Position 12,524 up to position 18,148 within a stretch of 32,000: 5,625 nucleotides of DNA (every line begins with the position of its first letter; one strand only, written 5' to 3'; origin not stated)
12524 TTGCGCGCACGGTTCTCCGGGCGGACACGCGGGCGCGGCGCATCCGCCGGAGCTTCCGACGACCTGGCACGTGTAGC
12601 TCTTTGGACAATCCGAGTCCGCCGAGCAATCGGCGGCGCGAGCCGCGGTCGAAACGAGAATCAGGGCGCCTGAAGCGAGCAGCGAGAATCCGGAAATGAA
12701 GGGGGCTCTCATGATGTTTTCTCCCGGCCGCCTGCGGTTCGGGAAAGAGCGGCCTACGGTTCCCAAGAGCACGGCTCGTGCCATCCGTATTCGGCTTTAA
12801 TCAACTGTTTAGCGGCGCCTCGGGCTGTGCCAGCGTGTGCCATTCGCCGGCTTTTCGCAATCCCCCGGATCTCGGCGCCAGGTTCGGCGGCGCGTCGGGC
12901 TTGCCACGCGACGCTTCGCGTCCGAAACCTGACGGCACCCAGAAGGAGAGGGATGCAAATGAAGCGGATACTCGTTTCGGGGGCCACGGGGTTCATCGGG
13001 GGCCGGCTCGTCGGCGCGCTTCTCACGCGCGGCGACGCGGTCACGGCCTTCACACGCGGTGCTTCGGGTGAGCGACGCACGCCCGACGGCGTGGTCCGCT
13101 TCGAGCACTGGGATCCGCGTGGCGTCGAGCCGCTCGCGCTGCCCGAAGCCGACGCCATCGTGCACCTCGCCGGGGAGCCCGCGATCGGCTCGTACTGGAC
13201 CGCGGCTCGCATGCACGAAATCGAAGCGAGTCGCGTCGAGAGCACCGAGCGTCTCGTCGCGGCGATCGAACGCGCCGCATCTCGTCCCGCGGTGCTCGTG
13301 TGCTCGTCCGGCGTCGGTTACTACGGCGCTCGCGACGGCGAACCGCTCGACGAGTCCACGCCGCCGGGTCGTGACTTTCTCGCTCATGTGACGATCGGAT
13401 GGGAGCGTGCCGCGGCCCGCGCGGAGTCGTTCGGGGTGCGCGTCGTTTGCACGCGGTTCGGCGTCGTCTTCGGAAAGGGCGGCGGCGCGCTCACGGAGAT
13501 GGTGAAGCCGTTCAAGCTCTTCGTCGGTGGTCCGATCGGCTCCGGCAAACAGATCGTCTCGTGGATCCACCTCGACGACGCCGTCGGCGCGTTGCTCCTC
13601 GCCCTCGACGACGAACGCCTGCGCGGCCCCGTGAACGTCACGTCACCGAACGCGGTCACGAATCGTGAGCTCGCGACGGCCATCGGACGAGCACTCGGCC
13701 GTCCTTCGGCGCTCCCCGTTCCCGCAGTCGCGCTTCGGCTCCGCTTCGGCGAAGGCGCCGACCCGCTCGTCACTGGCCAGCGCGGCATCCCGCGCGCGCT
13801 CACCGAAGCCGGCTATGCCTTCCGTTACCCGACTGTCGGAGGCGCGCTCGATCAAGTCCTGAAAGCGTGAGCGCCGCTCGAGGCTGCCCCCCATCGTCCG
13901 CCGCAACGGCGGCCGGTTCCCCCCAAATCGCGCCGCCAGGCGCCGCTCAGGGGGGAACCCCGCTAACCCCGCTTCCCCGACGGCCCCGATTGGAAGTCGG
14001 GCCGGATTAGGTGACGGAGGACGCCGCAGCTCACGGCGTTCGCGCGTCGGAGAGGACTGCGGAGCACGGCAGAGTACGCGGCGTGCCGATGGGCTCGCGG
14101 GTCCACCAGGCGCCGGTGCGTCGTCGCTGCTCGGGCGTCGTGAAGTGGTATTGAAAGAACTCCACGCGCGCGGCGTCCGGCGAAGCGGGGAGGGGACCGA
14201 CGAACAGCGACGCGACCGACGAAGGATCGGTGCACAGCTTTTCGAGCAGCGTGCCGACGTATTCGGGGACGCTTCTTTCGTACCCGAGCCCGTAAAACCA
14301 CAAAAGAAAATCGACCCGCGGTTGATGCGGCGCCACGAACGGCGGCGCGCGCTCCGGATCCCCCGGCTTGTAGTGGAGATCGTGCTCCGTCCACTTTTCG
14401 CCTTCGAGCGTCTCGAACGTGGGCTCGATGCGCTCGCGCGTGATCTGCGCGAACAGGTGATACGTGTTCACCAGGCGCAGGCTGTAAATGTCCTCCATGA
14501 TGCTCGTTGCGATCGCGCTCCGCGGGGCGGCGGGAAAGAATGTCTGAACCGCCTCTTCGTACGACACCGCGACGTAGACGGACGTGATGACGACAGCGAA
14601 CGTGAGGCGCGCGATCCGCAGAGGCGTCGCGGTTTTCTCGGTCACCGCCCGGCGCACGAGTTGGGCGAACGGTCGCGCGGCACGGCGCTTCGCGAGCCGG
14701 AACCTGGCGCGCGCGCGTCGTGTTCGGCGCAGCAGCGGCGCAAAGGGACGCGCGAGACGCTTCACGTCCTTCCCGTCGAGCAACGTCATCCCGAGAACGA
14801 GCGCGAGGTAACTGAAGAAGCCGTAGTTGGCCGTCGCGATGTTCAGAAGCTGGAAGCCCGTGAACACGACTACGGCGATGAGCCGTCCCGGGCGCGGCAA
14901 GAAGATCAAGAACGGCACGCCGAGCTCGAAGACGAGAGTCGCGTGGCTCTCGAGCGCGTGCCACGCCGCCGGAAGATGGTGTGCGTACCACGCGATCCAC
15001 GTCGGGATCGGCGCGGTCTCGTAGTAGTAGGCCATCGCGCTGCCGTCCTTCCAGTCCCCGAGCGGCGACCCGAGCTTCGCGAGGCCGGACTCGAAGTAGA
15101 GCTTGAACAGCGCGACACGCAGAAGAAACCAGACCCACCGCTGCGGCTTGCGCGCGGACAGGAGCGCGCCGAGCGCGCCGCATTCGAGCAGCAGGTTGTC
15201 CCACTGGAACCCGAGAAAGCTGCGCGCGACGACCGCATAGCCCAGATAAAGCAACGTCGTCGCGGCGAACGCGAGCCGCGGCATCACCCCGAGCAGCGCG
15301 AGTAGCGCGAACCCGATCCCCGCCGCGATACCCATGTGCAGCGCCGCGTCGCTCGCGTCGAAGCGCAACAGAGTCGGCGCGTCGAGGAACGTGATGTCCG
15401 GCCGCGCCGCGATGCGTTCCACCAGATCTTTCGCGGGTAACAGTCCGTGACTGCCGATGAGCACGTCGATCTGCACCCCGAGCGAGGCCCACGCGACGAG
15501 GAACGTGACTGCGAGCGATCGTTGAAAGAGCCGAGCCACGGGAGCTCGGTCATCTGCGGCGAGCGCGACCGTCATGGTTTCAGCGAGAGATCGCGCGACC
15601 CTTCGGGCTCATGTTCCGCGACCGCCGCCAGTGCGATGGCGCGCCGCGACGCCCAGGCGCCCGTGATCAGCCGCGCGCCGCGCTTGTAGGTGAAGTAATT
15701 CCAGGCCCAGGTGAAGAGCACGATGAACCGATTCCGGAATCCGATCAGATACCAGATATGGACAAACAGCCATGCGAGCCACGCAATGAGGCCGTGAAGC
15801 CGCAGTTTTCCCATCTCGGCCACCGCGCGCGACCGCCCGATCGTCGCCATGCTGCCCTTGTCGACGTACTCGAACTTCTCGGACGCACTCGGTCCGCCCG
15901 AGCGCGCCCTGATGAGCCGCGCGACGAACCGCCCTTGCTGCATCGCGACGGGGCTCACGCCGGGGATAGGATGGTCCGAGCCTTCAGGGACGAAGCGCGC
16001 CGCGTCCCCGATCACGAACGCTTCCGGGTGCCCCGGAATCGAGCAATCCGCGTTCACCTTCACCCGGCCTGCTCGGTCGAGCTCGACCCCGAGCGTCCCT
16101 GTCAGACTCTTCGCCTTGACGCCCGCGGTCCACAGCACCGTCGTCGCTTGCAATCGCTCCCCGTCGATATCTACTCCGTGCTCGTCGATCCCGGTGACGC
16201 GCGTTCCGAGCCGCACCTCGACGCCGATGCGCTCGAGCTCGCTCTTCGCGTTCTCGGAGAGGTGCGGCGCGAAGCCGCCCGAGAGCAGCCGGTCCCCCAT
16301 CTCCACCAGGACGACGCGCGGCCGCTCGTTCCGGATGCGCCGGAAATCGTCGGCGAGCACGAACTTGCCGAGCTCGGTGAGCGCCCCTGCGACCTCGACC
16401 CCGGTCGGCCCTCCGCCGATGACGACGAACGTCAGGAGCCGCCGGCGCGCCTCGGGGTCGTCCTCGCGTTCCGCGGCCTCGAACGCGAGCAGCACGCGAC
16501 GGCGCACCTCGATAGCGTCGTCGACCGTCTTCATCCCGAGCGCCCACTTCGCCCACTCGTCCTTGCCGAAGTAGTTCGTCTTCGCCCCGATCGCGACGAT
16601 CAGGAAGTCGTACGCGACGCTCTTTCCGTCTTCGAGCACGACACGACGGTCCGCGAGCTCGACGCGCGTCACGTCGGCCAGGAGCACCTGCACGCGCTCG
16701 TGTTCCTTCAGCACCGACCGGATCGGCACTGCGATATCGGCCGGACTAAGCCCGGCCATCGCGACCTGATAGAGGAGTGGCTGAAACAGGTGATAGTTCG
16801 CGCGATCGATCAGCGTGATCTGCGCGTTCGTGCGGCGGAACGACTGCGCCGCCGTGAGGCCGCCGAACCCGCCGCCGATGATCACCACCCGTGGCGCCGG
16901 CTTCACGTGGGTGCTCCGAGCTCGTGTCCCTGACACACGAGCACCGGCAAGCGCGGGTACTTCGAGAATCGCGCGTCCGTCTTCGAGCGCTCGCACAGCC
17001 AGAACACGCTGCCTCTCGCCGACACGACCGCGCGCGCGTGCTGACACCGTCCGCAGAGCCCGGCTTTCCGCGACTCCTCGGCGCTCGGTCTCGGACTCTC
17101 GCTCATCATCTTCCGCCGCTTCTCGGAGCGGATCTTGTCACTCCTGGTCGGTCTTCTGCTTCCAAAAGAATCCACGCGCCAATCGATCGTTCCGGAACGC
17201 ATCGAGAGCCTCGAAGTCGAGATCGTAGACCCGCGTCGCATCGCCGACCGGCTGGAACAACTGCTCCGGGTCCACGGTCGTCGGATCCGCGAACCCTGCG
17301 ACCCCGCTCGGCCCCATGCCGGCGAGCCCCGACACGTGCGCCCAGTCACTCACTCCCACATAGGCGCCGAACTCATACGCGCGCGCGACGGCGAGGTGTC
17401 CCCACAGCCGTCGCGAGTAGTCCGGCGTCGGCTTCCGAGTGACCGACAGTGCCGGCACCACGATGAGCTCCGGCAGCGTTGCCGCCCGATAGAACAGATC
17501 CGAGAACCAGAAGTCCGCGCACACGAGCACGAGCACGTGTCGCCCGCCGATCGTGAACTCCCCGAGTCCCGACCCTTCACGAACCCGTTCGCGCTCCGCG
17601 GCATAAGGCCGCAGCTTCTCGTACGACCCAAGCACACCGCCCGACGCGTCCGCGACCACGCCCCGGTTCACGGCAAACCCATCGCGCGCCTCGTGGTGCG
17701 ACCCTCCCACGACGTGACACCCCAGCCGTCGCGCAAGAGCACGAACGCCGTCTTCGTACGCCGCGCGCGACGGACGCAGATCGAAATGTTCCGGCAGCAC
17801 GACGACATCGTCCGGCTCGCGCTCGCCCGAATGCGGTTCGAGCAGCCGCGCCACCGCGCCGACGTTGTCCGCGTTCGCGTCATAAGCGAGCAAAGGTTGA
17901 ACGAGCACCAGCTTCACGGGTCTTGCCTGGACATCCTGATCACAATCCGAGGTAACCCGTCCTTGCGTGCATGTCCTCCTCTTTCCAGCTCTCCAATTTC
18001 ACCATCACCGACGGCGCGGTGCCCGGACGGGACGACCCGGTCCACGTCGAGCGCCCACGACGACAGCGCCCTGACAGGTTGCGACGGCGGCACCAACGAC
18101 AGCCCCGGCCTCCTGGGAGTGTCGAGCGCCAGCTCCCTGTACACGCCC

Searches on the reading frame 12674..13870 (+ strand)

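Call 62: search_protein_families(library=pfam, proteins=[window:12674-13870:+], max_evalue=0.001)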
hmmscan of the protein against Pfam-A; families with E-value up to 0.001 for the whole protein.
window:12674-13870:+ (398 aa): 5 families
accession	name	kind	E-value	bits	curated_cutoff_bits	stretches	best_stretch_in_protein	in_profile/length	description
PF01370.27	Epimerase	-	1.3e-22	80.8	20.9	1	99-313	1-227/240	NAD dependent epimerase/dehydratase family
PF08338.16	DUF1731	-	4.8e-14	52.3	27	1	349-394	1-46/47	Domain of unknown function (DUF1731)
PF16363.11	GDP_Man_Dehyd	-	1.5e-06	28.4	27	1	100-230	1-146/332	GDP-mannose 4,6 dehydratase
PF13460.12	NAD_binding_10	-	1.8e-05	25.2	27.2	1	103-217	1-104/184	NAD(P)H-binding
PF05368.20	NmrA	-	0.00093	19.3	27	0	97-138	3-37/298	NmrA-like family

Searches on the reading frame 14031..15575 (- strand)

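Call 29: search_protein_families(library=pfam, proteins=[window:14031-15575:-], max_evalue=0.001)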
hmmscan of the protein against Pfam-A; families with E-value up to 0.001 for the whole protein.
window:14031-15575:- (514 aa): 3 families
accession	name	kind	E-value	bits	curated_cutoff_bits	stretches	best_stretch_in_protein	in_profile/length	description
PF06762.20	LMF1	-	2.7e-40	138.6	27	1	122-271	2-161/163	Lipase maturation factor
PF25179.1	LMF1_C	-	3.9e-27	95.4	34.2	1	368-497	1-135/139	Lipase maturation factor C-terminal domain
PF05090.19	HTTM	-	2e-09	37.8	27.7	1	146-261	141-250/259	HTTM domain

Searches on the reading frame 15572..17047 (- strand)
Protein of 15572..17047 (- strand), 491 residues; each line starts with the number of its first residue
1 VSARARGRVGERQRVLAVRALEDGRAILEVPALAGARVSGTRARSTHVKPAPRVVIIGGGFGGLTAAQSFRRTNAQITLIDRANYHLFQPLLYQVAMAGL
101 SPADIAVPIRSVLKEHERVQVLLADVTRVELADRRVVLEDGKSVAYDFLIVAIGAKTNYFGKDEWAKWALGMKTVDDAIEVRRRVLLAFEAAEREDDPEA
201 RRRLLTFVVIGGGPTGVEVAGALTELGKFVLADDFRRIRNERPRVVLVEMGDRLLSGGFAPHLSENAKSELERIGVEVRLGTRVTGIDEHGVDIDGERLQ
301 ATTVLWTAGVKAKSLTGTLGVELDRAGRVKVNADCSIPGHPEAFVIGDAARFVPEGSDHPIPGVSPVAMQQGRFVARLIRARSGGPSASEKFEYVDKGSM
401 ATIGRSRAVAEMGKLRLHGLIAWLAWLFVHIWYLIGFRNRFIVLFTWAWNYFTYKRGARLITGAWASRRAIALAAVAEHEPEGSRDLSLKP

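Call 29: search_protein_families(library=pfam, proteins=[window:15572-17047:-], max_evalue=0.001)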
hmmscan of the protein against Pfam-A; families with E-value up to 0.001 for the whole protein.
window:15572-17047:- (491 aa): 14 families
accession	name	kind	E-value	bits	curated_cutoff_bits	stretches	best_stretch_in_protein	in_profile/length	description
PF07992.20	Pyr_redox_2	-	5.1e-49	167.7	26.1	1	53-372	2-291/291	Pyridine nucleotide-disulphide oxidoreductase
PF00070.33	Pyr_redox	-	2.4e-18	66.9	22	2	207-292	2-71/82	Pyridine nucleotide-disulphide oxidoreductase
PF22366.1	NDH2_C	-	2.8e-08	34.2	27.7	1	397-452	2-58/62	NDH2 C-terminal domain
PF01266.30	DAO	-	5.3e-08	33.2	27.9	0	53-83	1-31/353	FAD dependent oxidoreductase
PF01134.28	GIDA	-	1e-06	28.6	22.1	0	54-82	2-29/391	Glucose inhibited division protein A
PF03486.20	HI0933_like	-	1.1e-06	28.8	50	0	53-84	2-33/244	HI0933-like protein Rossmann domain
PF13450.12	NAD_binding_8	-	2e-06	28.4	21.9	1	56-84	1-29/68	NAD(P)-binding Rossmann-like domain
PF01262.27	AlaDh_PNT_C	-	5.9e-06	26.3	23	0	48-83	26-60/214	Alanine dehydrogenase/PNT, C-terminal domain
PF13738.12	Pyr_redox_3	-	9.6e-06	25.5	30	0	45-158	158-270/305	Pyridine nucleotide-disulphide oxidoreductase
PF13454.12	NAD_binding_9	-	0.00012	22.5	21.8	0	55-84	1-34/155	FAD-NAD(P)-binding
PF12831.13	FAD_oxidored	-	0.00018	21.3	27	0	54-84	2-32/416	FAD dependent oxidoreductase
PF01494.25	FAD_binding_3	-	0.00043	20.1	22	0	54-84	4-34/349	FAD binding domain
PF05834.18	Lycopene_cycl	-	0.00084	19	23.4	0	54-87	2-37/380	Lycopene cyclase protein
PF00890.30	FAD_binding_2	-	0.00099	18.8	20.4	0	54-85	2-33/414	FAD binding domain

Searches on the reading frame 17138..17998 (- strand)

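Call 62: search_protein_families(library=pfam, proteins=[window:17138-17998:-], max_evalue=0.001)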
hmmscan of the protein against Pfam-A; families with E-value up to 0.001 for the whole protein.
window:17138-17998:- (286 aa): 1 family
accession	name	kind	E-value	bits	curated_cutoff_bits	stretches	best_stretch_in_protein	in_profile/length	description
PF00795.27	CN_hydrolase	-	1.2e-09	38.3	23.2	1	62-215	32-203/256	Carbon-nitrogen hydrolase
